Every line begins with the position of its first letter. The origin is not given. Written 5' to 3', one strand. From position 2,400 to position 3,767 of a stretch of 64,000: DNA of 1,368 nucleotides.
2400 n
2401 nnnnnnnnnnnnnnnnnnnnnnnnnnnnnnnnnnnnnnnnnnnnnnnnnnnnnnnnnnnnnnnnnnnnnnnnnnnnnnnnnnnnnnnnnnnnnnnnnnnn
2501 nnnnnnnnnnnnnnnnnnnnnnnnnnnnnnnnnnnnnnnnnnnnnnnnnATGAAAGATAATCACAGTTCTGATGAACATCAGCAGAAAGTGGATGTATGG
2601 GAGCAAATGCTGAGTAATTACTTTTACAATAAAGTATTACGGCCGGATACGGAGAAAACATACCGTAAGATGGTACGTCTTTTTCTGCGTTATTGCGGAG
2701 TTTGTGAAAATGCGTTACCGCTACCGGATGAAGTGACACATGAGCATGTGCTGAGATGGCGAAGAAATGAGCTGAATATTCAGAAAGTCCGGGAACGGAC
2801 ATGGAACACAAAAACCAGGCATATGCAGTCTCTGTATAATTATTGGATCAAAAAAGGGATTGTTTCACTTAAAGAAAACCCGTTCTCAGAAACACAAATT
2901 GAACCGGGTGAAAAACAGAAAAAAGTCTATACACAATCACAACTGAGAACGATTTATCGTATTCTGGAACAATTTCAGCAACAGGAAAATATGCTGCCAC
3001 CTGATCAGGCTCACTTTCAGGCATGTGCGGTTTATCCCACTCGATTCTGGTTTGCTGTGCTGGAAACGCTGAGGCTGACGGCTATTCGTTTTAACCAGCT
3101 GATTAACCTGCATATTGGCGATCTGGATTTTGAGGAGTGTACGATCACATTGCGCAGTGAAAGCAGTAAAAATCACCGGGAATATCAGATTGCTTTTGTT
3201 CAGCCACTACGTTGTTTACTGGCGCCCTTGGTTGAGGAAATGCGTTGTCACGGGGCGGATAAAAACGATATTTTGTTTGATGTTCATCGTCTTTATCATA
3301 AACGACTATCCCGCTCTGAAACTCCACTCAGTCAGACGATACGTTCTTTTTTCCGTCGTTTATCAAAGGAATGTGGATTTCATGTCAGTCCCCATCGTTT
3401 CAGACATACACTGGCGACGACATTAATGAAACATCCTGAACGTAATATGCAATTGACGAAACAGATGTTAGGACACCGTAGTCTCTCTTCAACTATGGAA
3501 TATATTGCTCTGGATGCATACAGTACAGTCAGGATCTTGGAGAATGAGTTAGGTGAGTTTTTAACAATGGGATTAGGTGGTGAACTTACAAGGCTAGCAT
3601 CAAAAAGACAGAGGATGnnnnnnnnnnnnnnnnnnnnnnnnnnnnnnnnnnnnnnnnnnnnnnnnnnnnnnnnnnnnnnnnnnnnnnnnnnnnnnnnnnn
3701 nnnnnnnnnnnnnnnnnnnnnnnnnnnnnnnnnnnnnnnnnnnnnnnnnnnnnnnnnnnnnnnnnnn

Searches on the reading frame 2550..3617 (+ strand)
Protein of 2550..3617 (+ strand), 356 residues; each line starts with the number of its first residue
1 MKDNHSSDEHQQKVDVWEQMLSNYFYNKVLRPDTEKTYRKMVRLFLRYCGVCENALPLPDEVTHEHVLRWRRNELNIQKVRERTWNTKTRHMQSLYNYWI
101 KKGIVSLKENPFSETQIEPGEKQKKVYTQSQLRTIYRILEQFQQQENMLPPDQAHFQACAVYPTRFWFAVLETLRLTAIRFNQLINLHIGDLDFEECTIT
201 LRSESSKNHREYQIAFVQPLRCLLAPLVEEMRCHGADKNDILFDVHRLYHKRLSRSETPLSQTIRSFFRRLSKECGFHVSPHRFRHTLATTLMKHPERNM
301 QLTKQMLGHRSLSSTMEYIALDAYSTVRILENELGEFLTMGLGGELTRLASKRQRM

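Call 16: find_homologous_proteins(query=window:2550-3617:+, max_evalue=0.00001)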
Query window:2550-3617:+ (356 aa): 168 proteins with E <= 0.00001 among 1349 candidates; the best 120 are listed.
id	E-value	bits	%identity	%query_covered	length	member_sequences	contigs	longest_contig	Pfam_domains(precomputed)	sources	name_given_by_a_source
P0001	1.5e-240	815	100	100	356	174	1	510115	PF00589.28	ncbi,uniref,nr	ncbi:site-specific integrase [Proteus mirabilis]|uniref:tyrosine-type recombinase/integrase n=1 Tax=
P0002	5.8e-180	616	78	97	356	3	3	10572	PF13495.13,PF00589.28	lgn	-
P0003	2.7e-179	614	77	99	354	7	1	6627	PF00589.28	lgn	-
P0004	3.2e-163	561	74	95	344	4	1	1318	PF00589.28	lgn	-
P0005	2.9e-148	512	65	97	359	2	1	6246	PF00589.28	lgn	-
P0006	1.1e-143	497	64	97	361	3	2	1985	PF00589.28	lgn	-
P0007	2.9e-134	466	61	95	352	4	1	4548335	PF00589.28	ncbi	ncbi:tyrosine-type recombinase/integrase [Xenorhabdus budapestensis]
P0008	9.4e-133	461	61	96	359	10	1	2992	PF00589.28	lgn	-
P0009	3.9e-132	459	60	94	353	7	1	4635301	PF00589.28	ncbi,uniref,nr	ncbi:tyrosine-type recombinase/integrase [Xenorhabdus bovienii]|uniref:Putative phage integrase n=1 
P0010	1.3e-130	454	59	95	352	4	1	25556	PF00589.28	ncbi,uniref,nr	ncbi:site-specific integrase [Xenorhabdus sp. Flor]|uniref:tyrosine-type recombinase/integrase n=1 T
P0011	5.7e-130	452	60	94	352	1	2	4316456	PF13495.13,PF00589.28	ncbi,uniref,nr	ncbi:tyrosine-type recombinase/integrase [Xenorhabdus innexi]|uniref:Phage integrase n=1 Tax=Xenorha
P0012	1.4e-128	447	61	94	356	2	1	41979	PF00589.28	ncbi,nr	ncbi:putative phage integrase [Xenorhabdus nematophila str. Anatoliense]|nr:putative phage integrase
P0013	1.4e-127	444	58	95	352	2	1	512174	PF13495.13,PF00589.28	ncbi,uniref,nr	ncbi:putative phage integrase [Xenorhabdus nematophila F1]|uniref:tyrosine-type recombinase/integras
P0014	3.8e-121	423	58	95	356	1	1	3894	PF00589.28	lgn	-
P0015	1.4e-117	411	55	95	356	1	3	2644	PF00589.28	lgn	-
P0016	6.2e-116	405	56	94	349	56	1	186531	PF13495.13,PF00589.28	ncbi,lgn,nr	ncbi:site-specific integrase [Escherichia coli]|nr:site-specific integrase [Escherichia coli]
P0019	3.6e-112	393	55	94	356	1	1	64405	PF13495.13,PF00589.28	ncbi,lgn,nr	ncbi:site-specific integrase [Morganella morganii]|nr:site-specific integrase [Morganella morganii]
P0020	5.3e-109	383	54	94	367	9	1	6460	PF13495.13,PF00589.28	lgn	-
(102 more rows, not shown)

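Call 19: find_related_loci(query=A2, collection=genome_contigs, flank=4000)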
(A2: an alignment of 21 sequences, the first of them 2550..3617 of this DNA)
Query A2 (356 aa) in genome_contigs; peptide patterns used: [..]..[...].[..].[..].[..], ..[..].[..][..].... (x = any residue, [..] = any of these).
113 stretches matched a pattern; 91 encode a relative of the query (tblastn E <= 1e-3); the best 80 are kept; 80 distinct loci.
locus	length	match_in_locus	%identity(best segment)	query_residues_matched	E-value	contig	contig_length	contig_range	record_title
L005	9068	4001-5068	100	1-356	0e+0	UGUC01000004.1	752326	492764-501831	Providencia stuartii strain NCTC11800 genome assembly, contig: ERS513146SCcontig000004, whole genome shotgun sequence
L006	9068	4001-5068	100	1-356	0e+0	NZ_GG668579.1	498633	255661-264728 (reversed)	Proteus mirabilis ATCC 29906 SCAFFOLD4, whole genome shotgun sequence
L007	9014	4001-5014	61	16-353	1e-140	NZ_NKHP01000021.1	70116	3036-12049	Xenorhabdus indica strain DSM 17382 Xind_21, whole genome shotgun sequence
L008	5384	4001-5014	61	16-353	3e-140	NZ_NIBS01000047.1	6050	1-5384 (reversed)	Xenorhabdus budapestensis strain DSM 16342 Xbud_47, whole genome shotgun sequence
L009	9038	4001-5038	61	11-353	2e-139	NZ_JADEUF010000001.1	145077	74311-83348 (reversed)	Xenorhabdus griffiniae strain VH1 Xg_VH1_1, whole genome shotgun sequence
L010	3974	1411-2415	60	16-350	2e-138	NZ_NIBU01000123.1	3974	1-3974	Xenorhabdus innexi strain DSM 16336 Xinn_123, whole genome shotgun sequence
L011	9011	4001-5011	61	16-351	1e-134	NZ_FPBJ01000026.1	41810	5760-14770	Xenorhabdus koppenhoeferi strain DSM 18168, whole genome shotgun sequence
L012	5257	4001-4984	43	10-345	1e-87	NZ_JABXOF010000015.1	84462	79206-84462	Serratia ureilytica strain CCUG:50595 contig00015, whole genome shotgun sequence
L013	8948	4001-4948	43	17-340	2e-86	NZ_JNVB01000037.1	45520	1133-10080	Erwinia oleae strain DAPP-PG531 contig37, whole genome shotgun sequence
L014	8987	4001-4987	42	4-340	2e-86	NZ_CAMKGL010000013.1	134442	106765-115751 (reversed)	Serratia quinivorans isolate 6bc90734-a76c-11e8-a962-3c4a9275d6c8 ERS2677028SCcontig000013, whole genome shotgun sequenc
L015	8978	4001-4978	44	10-335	5e-86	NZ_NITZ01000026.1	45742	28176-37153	Xenorhabdus miraniensis strain DSM 17902 Xmir_26, whole genome shotgun sequence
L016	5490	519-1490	44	12-335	8e-86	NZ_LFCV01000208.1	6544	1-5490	Xenorhabdus khoisanae strain MCB contig208, whole genome shotgun sequence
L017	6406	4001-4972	41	1-340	1e-85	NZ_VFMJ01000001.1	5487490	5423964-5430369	Serratia marcescens strain 106R Ga0299861_11, whole genome shotgun sequence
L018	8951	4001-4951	44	15-334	1e-85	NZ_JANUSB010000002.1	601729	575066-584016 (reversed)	Serratia sp. AKBS12 Scaffold_2, whole genome shotgun sequence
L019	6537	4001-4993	42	10-348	2e-86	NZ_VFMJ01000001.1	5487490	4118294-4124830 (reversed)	Serratia marcescens strain 106R Ga0299861_11, whole genome shotgun sequence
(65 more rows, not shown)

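Call 25: find_encoding_contigs(protein=P0002, flank=1500, max_places=2)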
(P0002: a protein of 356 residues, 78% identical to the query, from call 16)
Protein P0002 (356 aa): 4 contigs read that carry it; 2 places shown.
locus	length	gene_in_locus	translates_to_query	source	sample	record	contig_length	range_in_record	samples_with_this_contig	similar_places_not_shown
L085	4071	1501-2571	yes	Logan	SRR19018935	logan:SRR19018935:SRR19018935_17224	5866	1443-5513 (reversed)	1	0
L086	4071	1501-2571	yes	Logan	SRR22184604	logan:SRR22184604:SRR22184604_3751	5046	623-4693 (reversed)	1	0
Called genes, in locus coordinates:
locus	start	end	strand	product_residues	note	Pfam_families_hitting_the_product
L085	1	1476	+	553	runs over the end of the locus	PF07514:TraI_2, PF07515:TraI_2_C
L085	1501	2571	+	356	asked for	PF13495:Phage_int_SAM_4 (weak), PF00589:Phage_integrase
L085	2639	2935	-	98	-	PF01797:Y1_Tnp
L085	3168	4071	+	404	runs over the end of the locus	PF25164:CoiA_N, PF10544:T5orf172 (faint)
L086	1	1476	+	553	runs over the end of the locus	PF07514:TraI_2, PF07515:TraI_2_C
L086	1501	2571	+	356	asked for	PF13495:Phage_int_SAM_4 (weak), PF00589:Phage_integrase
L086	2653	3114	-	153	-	PF01797:Y1_Tnp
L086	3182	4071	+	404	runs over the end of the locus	PF25164:CoiA_N, PF10544:T5orf172 (faint)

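Call 26: find_encoding_contigs(protein=P0003, flank=1500, max_places=2)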
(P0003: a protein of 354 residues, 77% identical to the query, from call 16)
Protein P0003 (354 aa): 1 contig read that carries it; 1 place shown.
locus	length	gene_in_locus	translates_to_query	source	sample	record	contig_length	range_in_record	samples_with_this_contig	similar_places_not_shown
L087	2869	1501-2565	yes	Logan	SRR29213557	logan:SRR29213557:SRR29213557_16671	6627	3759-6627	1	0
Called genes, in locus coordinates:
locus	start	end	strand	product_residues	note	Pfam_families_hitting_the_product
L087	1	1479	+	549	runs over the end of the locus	PF07514:TraI_2, PF07515:TraI_2_C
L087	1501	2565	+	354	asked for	PF00589:Phage_integrase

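Call 27: find_encoding_contigs(protein=P0005, flank=1500, max_places=2)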
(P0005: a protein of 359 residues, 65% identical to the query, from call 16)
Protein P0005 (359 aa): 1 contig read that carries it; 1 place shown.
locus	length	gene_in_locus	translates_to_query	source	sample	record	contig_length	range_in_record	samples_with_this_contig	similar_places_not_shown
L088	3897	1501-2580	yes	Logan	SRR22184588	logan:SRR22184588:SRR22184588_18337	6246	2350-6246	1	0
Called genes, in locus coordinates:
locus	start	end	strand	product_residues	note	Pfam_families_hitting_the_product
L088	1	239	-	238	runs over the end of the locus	-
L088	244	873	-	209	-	-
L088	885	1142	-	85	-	PF00145:DNA_methylase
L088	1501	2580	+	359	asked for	PF00589:Phage_integrase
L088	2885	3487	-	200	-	PF08378:NERD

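Call 28: find_encoding_contigs(protein=P0016, flank=1500, max_places=2)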
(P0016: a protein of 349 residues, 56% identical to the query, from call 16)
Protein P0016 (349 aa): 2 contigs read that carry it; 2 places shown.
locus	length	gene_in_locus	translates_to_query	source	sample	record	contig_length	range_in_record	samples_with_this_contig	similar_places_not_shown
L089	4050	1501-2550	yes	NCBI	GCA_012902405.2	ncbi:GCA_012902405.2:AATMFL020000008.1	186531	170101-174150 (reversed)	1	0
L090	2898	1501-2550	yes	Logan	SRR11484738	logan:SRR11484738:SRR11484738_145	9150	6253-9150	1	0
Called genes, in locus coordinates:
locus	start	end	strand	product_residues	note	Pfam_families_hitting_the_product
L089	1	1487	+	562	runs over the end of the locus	PF07514:TraI_2, PF07515:TraI_2_C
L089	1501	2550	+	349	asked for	PF13495:Phage_int_SAM_4 (weak), PF00589:Phage_integrase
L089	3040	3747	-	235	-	PF04474:DUF554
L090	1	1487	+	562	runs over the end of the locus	PF07514:TraI_2, PF07515:TraI_2_C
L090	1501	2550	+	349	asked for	PF13495:Phage_int_SAM_4 (weak), PF00589:Phage_integrase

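Call 29: find_encoding_contigs(protein=P0019, flank=1500, max_places=2)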
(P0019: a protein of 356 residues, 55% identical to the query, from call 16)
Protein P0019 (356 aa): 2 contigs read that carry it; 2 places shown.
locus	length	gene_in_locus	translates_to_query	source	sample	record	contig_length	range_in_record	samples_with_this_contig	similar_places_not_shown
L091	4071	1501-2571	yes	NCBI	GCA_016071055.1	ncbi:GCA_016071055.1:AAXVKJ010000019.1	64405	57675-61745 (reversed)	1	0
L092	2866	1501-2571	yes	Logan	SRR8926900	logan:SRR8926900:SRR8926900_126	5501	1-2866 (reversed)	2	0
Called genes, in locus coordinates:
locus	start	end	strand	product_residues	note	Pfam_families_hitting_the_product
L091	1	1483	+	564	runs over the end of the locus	PF07514:TraI_2, PF07515:TraI_2_C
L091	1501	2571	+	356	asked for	PF13495:Phage_int_SAM_4 (faint), PF00589:Phage_integrase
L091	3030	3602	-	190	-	-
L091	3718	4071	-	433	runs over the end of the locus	PF03600:CitMHS, PF03605:DcuA_DcuB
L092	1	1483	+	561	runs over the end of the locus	PF07514:TraI_2, PF07515:TraI_2_C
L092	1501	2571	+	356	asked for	PF13495:Phage_int_SAM_4 (faint), PF00589:Phage_integrase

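Call 30: find_encoding_contigs(protein=P0020, flank=1500, max_places=2)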
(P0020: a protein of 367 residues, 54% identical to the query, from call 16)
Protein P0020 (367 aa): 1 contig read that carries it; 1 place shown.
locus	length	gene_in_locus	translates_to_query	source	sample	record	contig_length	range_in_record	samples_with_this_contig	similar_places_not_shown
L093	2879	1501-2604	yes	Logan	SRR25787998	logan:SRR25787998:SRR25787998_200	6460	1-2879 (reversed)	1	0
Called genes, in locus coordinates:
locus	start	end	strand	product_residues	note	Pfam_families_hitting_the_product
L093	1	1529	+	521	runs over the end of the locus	PF07514:TraI_2, PF07515:TraI_2_C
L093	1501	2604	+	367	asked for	PF13495:Phage_int_SAM_4 (faint), PF00589:Phage_integrase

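Call 31: find_encoding_contigs(protein=P0008, flank=1500, max_places=2)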
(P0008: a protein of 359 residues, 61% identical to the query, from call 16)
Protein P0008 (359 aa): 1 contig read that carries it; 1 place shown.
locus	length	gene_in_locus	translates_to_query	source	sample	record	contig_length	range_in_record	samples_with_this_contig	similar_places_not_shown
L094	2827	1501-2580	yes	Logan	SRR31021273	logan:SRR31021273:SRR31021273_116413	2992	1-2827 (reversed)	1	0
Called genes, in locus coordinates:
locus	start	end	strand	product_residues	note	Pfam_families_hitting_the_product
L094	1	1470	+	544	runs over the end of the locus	?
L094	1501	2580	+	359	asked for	PF00589:Phage_integrase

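Call 32: find_encoding_contigs(protein=P0014, flank=1500, max_places=2)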
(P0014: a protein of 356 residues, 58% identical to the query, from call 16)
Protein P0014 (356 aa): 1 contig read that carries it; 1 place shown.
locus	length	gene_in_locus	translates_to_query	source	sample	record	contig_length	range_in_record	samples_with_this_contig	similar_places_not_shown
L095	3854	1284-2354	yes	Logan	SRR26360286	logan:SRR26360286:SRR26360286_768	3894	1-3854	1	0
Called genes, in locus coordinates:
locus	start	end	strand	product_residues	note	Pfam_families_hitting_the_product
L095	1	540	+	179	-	?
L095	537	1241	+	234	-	PF07515:TraI_2_C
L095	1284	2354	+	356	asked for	PF00589:Phage_integrase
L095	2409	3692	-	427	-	PF03222:Trp_Tyr_perm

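Call 51: find_encoding_contigs(protein=P0006, flank=600, max_places=3)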
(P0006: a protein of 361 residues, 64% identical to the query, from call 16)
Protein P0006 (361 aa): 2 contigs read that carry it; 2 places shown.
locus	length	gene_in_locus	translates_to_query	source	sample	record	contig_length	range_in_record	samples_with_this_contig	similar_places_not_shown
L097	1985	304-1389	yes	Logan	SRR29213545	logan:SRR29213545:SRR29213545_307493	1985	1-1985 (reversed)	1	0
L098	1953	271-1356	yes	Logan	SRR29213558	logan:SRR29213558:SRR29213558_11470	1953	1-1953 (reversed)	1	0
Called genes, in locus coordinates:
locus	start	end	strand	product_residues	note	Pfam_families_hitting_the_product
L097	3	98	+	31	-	?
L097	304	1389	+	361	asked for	PF00589:Phage_integrase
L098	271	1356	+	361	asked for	PF00589:Phage_integrase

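Call 52: find_encoding_contigs(protein=P0015, flank=600, max_places=3)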
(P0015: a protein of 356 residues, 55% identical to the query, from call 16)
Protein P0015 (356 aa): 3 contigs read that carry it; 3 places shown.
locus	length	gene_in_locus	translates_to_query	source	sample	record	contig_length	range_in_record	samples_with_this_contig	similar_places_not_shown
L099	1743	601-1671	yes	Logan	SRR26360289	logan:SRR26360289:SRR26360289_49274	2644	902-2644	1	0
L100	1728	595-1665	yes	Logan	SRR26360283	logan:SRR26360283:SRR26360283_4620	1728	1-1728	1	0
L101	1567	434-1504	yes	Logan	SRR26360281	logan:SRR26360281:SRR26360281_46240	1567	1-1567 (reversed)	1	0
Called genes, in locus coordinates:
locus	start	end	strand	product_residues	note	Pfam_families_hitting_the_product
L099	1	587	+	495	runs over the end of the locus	?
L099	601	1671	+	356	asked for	PF00589:Phage_integrase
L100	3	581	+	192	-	?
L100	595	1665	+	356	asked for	PF00589:Phage_integrase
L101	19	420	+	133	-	PF07515:TraI_2_C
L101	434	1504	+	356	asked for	PF00589:Phage_integrase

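Call 53: find_encoding_contigs(protein=P0013, flank=600, max_places=2)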
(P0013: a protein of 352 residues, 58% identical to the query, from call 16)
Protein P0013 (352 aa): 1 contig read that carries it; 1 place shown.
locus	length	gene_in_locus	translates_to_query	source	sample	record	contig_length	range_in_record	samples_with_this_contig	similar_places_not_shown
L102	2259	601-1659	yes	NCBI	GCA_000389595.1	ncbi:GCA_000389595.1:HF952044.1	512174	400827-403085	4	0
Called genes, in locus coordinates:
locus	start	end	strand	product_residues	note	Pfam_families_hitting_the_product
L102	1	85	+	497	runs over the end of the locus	PF07514:TraI_2, PF07515:TraI_2_C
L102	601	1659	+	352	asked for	PF13495:Phage_int_SAM_4 (weak), PF00589:Phage_integrase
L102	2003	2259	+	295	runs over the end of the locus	PF01656:CbiA, PF10609:ParA (weak), PF13614:AAA_31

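Call 54: find_encoding_contigs(protein=P0009, flank=600, max_places=2)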
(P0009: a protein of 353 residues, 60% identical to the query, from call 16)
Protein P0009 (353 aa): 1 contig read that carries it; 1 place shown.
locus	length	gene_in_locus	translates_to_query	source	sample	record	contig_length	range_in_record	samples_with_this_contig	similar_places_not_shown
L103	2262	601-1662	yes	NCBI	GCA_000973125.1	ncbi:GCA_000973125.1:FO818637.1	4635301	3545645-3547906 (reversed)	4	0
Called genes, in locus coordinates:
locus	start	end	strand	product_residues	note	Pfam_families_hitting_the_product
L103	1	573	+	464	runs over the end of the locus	PF07514:TraI_2, PF07515:TraI_2_C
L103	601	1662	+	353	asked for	PF00589:Phage_integrase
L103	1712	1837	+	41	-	-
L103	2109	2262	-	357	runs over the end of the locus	PF11873:Mltc_N, PF01464:SLT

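Call 67: search_dna_similar(query=window:2550-3617:+, collection=plasmids, mode=protein, max_rows=25, max_evalue=1e-10)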
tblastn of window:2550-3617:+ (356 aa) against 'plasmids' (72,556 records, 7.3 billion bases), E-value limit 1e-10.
Records with a match: 16; places in all: 16; records where one place covers at least 80% of the query: 16.
Best place of each record, by identity: <60% 16.
By first word of the organism name: Pseudomonas 8; Klebsiella 3; Salmonella 2; Citrobacter 1; Serratia 1; Haemophilus 1.
By predicted mobility (MOB-suite, as given by PLSDB): conjugative 9; non-mobilizable 6; mobilizable 1.
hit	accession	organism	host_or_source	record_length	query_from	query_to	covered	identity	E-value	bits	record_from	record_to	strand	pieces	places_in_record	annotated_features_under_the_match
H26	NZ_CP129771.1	Klebsiella pneumoniae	Homo sapiens,whole organism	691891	17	334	89%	43.9%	4e-75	259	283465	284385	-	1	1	site-specific integrase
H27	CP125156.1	Klebsiella pneumoniae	-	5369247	17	334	89%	43.9%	4e-75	259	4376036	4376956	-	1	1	site-specific integrase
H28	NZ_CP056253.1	Citrobacter sp. RHBSTW-00903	culture,Wastewater influent sample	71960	17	334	89%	43.8%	2e-72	251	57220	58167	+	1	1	site-specific integrase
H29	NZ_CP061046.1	Salmonella enterica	bacterial culture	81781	17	335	90%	43.1%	9e-77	264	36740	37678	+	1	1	site-specific integrase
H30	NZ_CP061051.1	Salmonella enterica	bacterial culture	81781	17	335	90%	43.1%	9e-77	264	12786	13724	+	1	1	site-specific integrase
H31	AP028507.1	Serratia marcescens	-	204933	15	334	90%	42.7%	1e-75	260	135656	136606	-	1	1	tyrosine recombinase XerD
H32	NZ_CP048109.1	Klebsiella michiganensis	Bactrocera dorsalis,cell culture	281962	16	334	90%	42.8%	2e-76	263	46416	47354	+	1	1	site-specific integrase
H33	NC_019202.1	Pseudomonas aeruginosa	airways of a cystic fibrosis patient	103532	18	322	86%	32.6%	2e-40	158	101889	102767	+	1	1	site-specific integrase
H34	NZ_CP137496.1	Pseudomonas aeruginosa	Homo sapiens,Bacterial culture sample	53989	18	322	86%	32.6%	2e-40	158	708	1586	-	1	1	site-specific integrase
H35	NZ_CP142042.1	Pseudomonas veronii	cell culture,ground water from aniline ...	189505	19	333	88%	30.7%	4e-39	155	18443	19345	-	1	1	tyrosine-type recombinase/integrase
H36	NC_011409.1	Haemophilus influenzae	Homo sapiens (human),blood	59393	30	325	83%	32.1%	6e-35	142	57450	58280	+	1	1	site-specific integrase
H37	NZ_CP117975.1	Pseudomonas aeruginosa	Homo sapiens,pure cell culture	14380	19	333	88%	30.1%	1e-40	159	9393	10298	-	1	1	site-specific integrase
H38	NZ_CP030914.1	Pseudomonas aeruginosa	Homo sapiens,sputum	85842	19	333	88%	30.1%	1e-40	159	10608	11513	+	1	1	site-specific integrase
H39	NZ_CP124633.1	Pseudomonas aeruginosa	Homo sapiens,Wound/Abscess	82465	19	333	88%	29.7%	8e-40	157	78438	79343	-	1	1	site-specific integrase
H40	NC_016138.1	Pseudomonas aeruginosa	-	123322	19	333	88%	29.7%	8e-40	157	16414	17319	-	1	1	site-specific integrase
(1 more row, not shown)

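Call 68: get_annotated_region(hit=H29, flank=2500)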
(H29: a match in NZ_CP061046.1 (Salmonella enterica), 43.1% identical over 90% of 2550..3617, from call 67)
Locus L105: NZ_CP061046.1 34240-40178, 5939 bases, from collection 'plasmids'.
description: Salmonella enterica subsp. enterica serovar Typhimurium strain BBS1406 plasmid pSGI4, complete sequence
organism: Salmonella enterica (NCBI taxid 90371)
taxonomy: Bacteria; Pseudomonadota; Gammaproteobacteria; Enterobacterales; Enterobacteriaceae; Salmonella; Salmonella enterica
host: -; source: bacterial culture; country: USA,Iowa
typing (MOB-suite, as given by PLSDB): non-mobilizable; mating-pair formation MPF_F
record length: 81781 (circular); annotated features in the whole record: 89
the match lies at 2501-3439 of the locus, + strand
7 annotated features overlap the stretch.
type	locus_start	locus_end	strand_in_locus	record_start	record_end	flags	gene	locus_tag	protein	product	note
CDS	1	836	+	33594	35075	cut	-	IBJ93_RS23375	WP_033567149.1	UvrD-helicase domain-containing protein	-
CDS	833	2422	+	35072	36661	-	-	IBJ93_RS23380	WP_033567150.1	TraI domain-containing protein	-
CDS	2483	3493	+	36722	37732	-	-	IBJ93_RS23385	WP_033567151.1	site-specific integrase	GO:0015074 - DNA integration [Evidence IEA]; GO:0006310 - DNA recombination [Evidence IEA]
CDS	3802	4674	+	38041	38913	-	-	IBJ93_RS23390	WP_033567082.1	ParA family protein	-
CDS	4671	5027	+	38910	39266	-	-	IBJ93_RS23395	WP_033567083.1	hypothetical protein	-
CDS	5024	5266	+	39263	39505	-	-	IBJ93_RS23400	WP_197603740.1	hypothetical protein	-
CDS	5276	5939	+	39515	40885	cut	dnaB-PI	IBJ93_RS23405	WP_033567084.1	SPI-7-type island replicative DNA helicase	-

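Call 69: get_annotated_region(hit=H28, flank=2500)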
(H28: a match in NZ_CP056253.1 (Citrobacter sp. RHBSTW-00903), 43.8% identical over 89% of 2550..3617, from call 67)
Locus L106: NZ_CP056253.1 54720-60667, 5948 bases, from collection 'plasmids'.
description: Citrobacter sp. RHBSTW-00903 plasmid pRHBSTW-00903_3, complete sequence
organism: Citrobacter sp. RHBSTW-00903 (NCBI taxid 2742670)
taxonomy: Bacteria; Pseudomonadota; Gammaproteobacteria; Enterobacterales; Enterobacteriaceae; Citrobacter; Citrobacter sp. RHBSTW-00903
host: -; source: culture,Wastewater influent sample; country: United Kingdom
typing (MOB-suite, as given by PLSDB): non-mobilizable; mating-pair formation MPF_F
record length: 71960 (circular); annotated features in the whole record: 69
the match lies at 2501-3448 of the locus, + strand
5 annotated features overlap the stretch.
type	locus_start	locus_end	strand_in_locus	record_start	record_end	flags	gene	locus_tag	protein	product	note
CDS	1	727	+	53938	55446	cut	-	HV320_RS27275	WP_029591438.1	UvrD-helicase domain-containing protein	-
CDS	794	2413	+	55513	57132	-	-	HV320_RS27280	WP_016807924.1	TraI domain-containing protein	-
CDS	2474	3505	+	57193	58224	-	-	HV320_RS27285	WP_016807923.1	site-specific integrase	GO:0015074 - DNA integration [Evidence IEA]; GO:0006310 - DNA recombination [Evidence IEA]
CDS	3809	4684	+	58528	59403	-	-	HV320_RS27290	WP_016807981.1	ParA family protein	-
CDS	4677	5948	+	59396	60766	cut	dnaB-PI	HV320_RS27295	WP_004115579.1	SPI-7-type island replicative DNA helicase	-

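Call 70: get_annotated_region(hit=H33, flank=2500)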
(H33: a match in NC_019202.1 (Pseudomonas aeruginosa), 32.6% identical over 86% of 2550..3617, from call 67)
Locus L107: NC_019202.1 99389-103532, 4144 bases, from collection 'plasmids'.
description: Pseudomonas aeruginosa plasmid pKLC102, complete sequence
organism: Pseudomonas aeruginosa (NCBI taxid 287)
taxonomy: Bacteria; Pseudomonadota; Gammaproteobacteria; Pseudomonadales; Pseudomonadaceae; Pseudomonas; Pseudomonas aeruginosa
host: -; source: airways of a cystic fibrosis patient; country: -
typing (MOB-suite, as given by PLSDB): conjugative; replicon rep_cluster_322; relaxase MOBH; mating-pair formation MPF_G
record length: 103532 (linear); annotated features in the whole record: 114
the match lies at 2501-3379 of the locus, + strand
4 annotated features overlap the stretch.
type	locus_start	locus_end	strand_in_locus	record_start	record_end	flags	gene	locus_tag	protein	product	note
CDS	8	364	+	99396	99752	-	-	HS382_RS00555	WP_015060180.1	hypothetical protein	-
CDS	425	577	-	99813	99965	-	-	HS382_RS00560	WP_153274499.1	hypothetical protein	-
CDS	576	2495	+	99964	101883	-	mobH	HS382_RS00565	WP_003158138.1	MobH family relaxase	-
CDS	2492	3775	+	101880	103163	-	-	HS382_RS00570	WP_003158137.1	site-specific integrase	GO:0015074 - DNA integration [Evidence IEA]; GO:0006310 - DNA recombination [Evidence IEA]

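Call 76: get_annotated_region(hit=H36, flank=1200)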
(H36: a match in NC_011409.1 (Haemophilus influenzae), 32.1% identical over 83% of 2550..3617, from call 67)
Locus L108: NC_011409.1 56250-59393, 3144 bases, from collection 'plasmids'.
description: Haemophilus influenzae plasmid ICEhin1056, complete sequence
organism: Haemophilus influenzae (NCBI taxid 727)
taxonomy: Bacteria; Pseudomonadota; Gammaproteobacteria; Pasteurellales; Pasteurellaceae; Haemophilus; Haemophilus influenzae
host: -; source: Homo sapiens (human),blood; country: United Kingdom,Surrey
typing (MOB-suite, as given by PLSDB): conjugative; replicon rep_cluster_304; relaxase MOBH; mating-pair formation MPF_G
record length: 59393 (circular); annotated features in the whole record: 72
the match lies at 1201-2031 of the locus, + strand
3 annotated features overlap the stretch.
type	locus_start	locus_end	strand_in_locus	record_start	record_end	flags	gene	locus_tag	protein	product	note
CDS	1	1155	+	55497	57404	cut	mobH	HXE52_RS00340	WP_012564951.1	MobH family relaxase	-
CDS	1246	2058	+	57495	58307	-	-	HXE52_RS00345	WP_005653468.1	site-specific integrase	GO:0015074 - DNA integration [Evidence IEA]; GO:0006310 - DNA recombination [Evidence IEA]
CDS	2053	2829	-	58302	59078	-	-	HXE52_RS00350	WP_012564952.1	hypothetical protein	-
